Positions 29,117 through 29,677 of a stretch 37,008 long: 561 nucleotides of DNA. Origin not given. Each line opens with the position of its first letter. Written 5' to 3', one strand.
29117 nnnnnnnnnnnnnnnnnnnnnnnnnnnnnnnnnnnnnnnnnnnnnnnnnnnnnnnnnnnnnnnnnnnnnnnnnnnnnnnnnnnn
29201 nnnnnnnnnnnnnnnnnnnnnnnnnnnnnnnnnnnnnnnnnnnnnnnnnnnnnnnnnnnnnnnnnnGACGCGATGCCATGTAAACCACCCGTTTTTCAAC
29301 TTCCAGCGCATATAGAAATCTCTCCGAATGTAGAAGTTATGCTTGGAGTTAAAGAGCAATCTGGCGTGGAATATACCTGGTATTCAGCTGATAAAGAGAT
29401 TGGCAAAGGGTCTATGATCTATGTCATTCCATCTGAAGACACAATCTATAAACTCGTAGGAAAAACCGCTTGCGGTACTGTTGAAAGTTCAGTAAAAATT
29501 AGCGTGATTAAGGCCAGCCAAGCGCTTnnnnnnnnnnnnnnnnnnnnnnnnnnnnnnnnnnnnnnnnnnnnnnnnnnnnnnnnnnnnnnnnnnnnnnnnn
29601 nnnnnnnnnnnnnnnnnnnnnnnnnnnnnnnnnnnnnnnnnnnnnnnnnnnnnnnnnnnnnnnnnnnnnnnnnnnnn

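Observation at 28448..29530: A phage-encoded, signal-peptide-bearing papain-family (C1) protease with a minimal pro-region and an extra C-terminal domain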

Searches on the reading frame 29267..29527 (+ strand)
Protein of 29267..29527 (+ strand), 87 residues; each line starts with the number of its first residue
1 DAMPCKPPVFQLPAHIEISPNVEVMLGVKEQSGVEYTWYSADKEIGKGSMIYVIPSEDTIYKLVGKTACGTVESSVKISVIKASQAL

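Call 44: search_protein_families(library=pfam, alignment_id=A3, max_evalue=1)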
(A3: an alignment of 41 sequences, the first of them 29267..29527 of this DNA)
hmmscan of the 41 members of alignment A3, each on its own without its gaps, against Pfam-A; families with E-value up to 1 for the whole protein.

A. member 1, window:29267-29527:+ (87 aa): 1 family
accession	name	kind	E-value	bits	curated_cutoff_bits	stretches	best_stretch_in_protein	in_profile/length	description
PF19081.6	Ig_7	-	0.03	15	27.3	1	14-43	8-38/84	Ig-like domain CHU_C associated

B. families by the number of members that match (of 41 scanned): 22 families
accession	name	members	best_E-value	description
PF19081.6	Ig_7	24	1.5e-06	Ig-like domain CHU_C associated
PF07679.22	I-set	20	1.3e-05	Immunoglobulin I-set domain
PF19408.5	PKD_6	16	8.4e-06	PKD-like domain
PF00801.26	PKD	9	0.00026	PKD domain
PF16820.11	PKD_3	7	0.00055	PKD-like domain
PF13927.12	Ig_3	4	0.0038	Immunoglobulin domain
PF13895.12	Ig_2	3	0.042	Immunoglobulin domain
PF18224.6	ToxB_N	3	0.08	ToxB N-terminal domain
PF06832.18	BiPBP_C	2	0.15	Penicillin-Binding Protein C-terminus Family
PF18911.6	PKD_4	1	0.003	PKD domain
PF13511.11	DUF4124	1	0.0073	Domain of unknown function (DUF4124)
PF08805.16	PilS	1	0.0079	PilS N terminal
PF22352.2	K319L-like_PKD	1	0.024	K319L-like, PKD domain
PF04308.18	RNaseH_like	1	0.054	Ribonuclease H-like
PF07354.18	Sp38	1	0.054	Zona-pellucida-binding protein (Sp38) N-terminal Ig domain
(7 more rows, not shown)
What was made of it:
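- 29267..29527 (+): C-terminal Ig-like beta-sandwich domain, residues 274-360, with disulfide C278-C342 and the conserved Y309-x-W311 motif. Of 41 homologous domains, 24 match Pfam Ig_7, 20 match I-set and 16 match PKD_6 (call 44).
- On Ig-like domain (Pfam Ig_7 / I-set / PKD-like): 24 of 41 homologous domains match Ig_7 at E <= 1, with the best at 1.5e-6 (call 44).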

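Call 45: search_solved_structures(query=A3, max_evalue=10, show_alignments=2)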
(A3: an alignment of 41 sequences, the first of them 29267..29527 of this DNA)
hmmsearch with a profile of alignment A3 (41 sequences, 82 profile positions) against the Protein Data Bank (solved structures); distinct sequences matched with E-value up to 10: 498 (the best 60 are shown).
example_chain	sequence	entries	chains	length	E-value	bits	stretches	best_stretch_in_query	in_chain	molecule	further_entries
9flp_A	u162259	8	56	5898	1.5e-33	117.8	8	18-78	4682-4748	The grappling hook protein A in the bacterium Aureispira sp. CCB-QB1 | The grappling hook protein A (GhpA) in the bacterium Aureispira sp. CCB-QB1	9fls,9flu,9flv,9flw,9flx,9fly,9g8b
9ncf_S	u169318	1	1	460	1.1e-12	50.9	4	6-72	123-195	Immunoglobulin-like domain protein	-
1e07_A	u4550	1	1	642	7.3e-10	41.9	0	20-77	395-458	CARCINOEMBRYONIC ANTIGEN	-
9c2d_S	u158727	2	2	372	1.3e-09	41.1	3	5-78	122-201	Tail protein | Putative tail protein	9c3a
9gh5_D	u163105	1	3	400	0.00026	24.1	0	17-45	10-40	Carcinoembryonic antigen-related cell adhesion molecule 1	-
6hyg_A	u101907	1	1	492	0.00032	23.8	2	7-64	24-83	IgHG1 and IgHG4 hybrid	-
2rik_A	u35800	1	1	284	0.00038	23.6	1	38-81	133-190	Titin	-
2rjm_A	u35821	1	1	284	0.0004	23.5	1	38-81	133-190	Titin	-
8g4l_bo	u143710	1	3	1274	0.00041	23.5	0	11-52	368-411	Myosin-binding protein C, cardiac-type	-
5vf3_Z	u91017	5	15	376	0.00049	23.2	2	32-58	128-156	Highly immunogenic outer capsid protein | Hoc, highly immunogenic outer capsid protein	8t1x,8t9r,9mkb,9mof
7r67_A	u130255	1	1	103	0.00086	22.4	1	13-70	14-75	Obscurin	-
6fwx_A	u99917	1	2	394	0.001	22.2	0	53-76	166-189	Titin,Titin,Titin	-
3b43_A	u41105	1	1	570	0.0014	21.7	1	38-81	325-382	Titin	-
2eo1_A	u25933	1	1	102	0.0025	21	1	14-56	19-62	CDNA FLJ14124 fis, clone MAMMA1002498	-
9rcs_A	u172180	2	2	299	0.0042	20.2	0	18-47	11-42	Cell adhesion molecule CEACAM6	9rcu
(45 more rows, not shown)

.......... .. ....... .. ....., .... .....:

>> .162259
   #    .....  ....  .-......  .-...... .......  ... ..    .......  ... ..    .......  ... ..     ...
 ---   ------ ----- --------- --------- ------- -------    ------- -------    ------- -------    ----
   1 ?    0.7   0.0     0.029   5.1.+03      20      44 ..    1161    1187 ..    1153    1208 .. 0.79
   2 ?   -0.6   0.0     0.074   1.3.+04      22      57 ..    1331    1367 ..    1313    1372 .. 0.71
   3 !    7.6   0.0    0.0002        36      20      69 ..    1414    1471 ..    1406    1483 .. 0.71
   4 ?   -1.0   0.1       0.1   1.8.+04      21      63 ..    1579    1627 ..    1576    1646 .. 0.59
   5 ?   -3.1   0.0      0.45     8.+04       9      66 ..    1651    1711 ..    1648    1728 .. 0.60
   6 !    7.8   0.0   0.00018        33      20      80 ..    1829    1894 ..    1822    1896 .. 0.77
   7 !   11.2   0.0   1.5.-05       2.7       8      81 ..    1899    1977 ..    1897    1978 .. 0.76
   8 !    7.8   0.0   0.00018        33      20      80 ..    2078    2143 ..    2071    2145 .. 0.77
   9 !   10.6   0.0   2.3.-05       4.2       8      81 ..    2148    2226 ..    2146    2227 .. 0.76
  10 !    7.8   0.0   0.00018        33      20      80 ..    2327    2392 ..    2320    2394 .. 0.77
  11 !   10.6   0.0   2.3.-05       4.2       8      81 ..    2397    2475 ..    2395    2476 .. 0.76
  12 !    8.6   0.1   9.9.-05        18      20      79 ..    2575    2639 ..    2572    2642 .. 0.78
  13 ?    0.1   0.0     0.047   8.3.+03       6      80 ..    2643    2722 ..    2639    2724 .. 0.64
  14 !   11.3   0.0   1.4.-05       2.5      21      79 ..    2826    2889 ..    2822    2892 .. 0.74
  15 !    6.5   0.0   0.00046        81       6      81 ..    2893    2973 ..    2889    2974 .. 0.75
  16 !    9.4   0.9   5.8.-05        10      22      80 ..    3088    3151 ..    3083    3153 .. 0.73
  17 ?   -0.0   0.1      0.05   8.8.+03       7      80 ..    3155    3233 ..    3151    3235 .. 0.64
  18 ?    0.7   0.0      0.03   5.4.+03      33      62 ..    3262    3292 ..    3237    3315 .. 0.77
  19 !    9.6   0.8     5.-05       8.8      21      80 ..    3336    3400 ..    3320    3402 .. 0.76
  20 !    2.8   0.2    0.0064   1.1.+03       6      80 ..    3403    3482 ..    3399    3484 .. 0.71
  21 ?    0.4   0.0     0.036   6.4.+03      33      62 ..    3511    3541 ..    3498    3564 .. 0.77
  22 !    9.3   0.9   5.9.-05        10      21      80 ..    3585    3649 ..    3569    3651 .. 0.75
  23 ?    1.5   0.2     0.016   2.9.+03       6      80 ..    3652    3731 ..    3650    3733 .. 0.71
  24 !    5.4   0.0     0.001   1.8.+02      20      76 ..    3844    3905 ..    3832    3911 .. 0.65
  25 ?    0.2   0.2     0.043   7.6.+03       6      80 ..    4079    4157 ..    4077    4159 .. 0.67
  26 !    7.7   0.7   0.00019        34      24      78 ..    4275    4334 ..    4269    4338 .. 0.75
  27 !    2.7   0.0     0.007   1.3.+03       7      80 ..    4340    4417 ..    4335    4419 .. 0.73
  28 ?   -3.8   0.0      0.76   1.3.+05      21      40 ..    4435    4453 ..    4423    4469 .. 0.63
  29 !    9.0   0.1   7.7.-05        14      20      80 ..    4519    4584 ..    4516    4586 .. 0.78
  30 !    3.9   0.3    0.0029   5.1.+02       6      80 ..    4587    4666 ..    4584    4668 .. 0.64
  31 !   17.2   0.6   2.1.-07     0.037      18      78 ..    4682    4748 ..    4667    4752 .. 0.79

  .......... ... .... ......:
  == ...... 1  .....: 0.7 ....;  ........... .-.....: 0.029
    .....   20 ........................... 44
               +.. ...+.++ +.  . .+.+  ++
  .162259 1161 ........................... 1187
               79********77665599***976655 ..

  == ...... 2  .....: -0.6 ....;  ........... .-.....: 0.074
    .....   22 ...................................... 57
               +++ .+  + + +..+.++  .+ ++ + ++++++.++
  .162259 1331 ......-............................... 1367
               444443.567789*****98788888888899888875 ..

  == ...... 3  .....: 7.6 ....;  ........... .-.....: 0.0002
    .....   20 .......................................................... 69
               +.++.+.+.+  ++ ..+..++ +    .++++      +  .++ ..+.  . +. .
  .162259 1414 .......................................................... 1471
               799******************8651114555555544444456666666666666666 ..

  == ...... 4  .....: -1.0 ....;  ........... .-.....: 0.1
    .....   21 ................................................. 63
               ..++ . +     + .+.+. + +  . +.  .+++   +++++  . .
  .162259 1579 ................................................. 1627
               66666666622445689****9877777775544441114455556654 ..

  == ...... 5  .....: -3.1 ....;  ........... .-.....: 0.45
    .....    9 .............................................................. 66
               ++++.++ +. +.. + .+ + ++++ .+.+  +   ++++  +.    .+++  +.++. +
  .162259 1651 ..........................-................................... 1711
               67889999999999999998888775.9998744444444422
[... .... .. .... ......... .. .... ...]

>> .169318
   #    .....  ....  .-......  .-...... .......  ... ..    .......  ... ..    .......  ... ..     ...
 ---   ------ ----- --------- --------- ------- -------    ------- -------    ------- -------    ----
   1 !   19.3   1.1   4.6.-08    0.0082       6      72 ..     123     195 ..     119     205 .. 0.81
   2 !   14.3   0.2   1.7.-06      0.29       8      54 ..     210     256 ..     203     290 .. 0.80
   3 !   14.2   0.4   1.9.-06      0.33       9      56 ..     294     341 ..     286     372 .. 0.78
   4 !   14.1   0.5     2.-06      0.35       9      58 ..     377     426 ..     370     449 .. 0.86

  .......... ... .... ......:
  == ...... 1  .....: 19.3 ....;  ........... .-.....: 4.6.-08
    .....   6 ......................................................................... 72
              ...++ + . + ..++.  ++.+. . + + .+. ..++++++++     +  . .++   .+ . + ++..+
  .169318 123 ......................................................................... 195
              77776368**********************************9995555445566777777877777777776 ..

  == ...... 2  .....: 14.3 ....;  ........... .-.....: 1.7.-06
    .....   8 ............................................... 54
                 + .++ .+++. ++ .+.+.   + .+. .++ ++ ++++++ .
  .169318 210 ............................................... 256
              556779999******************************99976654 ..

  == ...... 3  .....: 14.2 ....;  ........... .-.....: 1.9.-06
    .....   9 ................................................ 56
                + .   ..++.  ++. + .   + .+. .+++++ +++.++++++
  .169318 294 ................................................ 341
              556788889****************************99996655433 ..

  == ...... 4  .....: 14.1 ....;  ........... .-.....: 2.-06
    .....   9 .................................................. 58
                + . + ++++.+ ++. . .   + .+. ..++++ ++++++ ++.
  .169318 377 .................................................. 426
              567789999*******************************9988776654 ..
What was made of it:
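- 29267..29527 (+): The profile hits the Ig repeats of Aureispira GhpA (1.5e-33), phage tail Ig proteins and Hoc (call 45).
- On Ig-like domain (Pfam Ig_7 / I-set / PKD-like): The family profile hits GhpA repeats at 1.5e-33 (call 45).
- The Ig-like domain is typical of surface binding (calls 44, 45).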

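Call 49: predict_structure(alignment_id=A3)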
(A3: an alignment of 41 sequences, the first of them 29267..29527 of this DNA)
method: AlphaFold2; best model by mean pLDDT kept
length: 87 residues; sequences in the alignment: 41
mean_pLDDT: 92.9   pTM: 0.81
mean pLDDT of the five models: 92.9, 92.6, 91.2, 90.5, 89.5
residues with pLDDT >= 90: 73; 70-90: 8; 50-70: 6; < 50: 0
segments of 3 or more residues with pLDDT < 50: none
pLDDT, mean of each block of 10 residues (from residue 1): 80 96 96 97 97 97 96 97 73
secondary structure, 60 per line:
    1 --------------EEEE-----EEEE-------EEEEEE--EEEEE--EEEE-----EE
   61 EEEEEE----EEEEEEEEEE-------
elements in order: E15-18 E24-27 E35-40 E43-47 E50-53 E59-66 E71-80
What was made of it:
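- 29267..29527 (+): The AF2 domain model has pLDDT 92.9 and seven strands (call 49).
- On Ig-like domain (Pfam Ig_7 / I-set / PKD-like): AF2 domain model with pLDDT 92.9 and seven strands (call 49).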

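Call 54: fold_search(model_id=the predicted structure, library=pdb)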
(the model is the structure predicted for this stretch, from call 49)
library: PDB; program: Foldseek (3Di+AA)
matches with E <= 10: 1757; with E <= 0.001: 27
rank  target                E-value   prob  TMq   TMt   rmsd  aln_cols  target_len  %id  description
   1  4r5o_D                2.1e-04  1.00  0.66  0.15   2.5        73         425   15  Crystal structure of a Quinonprotein alcohol dehydrogenase-like protein (BT1487) from Bacteroides thetaiotaomicron VPI (released 2014-09-10)
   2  9flw_A                2.2e-04  1.00  0.66  0.13   2.9        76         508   20  CryoEM structure of the fragment-6 (3571-4078) in the grappling hook protein A (GhpA) in the bacterium Aureispira sp.  (released 2024-10-16)
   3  4r5o_B                2.7e-04  1.00  0.66  0.15   2.5        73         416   15  Crystal structure of a Quinonprotein alcohol dehydrogenase-like protein (BT1487) from Bacteroides thetaiotaomicron VPI (released 2014-09-10)
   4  9g8b_A                2.9e-04  1.00  0.72  0.20   2.2        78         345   19  CryoEM structure of the fragment-2 (2892-3236) in the grappling hook protein A (GhpA) in the bacterium Aureispira sp.  (released 2024-10-16)
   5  4r5o_A                4.0e-04  1.00  0.69  0.15   1.9        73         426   15  Crystal structure of a Quinonprotein alcohol dehydrogenase-like protein (BT1487) from Bacteroides thetaiotaomicron VPI (released 2014-09-10)
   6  3qp3_C                4.0e-04  1.00  0.64  0.58   4.3        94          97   15  Crystal structure of titin domain M4, tetragonal form (released 2012-02-15)
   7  5lfr_B                4.7e-04  1.00  0.71  0.22   3.8        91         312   24  Crystal structure of glycosylated Myelin-associated glycoprotein (MAG) Ig1-3 (released 2016-12-14)
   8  3bfo_A                4.7e-04  1.00  0.65  0.66   3.4        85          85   13  Crystal structure of Ig-like C2-type 2 domain of the human Mucosa-associated lymphoid tissue lymphoma translocation pr (released 2007-12-11)
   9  4rav_D                4.7e-04  1.00  0.62  0.51   3.6       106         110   12  Crystal structure of scFvC4 in complex with the first 17 AA of huntingtin (released 2015-07-29)
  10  9od3_L                4.7e-04  1.00  0.63  0.52   3.7       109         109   14  SIPV3-6B5 Complex (released 2025-12-17)
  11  6h4l                  5.0e-04  1.00  0.54  0.50   4.8        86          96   14  Structure of Titin M4 trigonal form (released 2019-08-07)
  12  5lfv_B                5.3e-04  1.00  0.71  0.22   3.8        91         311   24  Crystal structure of glycosylated Myelin-associated glycoprotein (MAG) Ig1-3 with soaked trisaccharide ligand (released 2016-12-14)
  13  5lfr_A                5.9e-04  1.00  0.66  0.21   3.8        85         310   22  Crystal structure of glycosylated Myelin-associated glycoprotein (MAG) Ig1-3 (released 2016-12-14)
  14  9b7x_L                5.9e-04  1.00  0.60  0.49   4.0       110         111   12  Fab3-7 in complex with the capsid of Adeno-associated virus type 9 (released 2025-04-02)
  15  2rjm                  6.2e-04  1.00  0.59  0.21   3.9        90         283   14  3Ig structure of titin domains I67-I69 E-to-A mutated variant (released 2008-01-22)
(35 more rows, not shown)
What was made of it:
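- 29267..29527 (+): Foldseek matches Ig domains at TM 0.66-0.75 (call 54).
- On Ig-like domain (Pfam Ig_7 / I-set / PKD-like): Foldseek matches GhpA Ig repeats, titin and the MAG glycoprotein (myelin-associated glycoprotein) at TM 0.66-0.75 (call 54).
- Ig domain: calls 44, 45, 49, 54.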
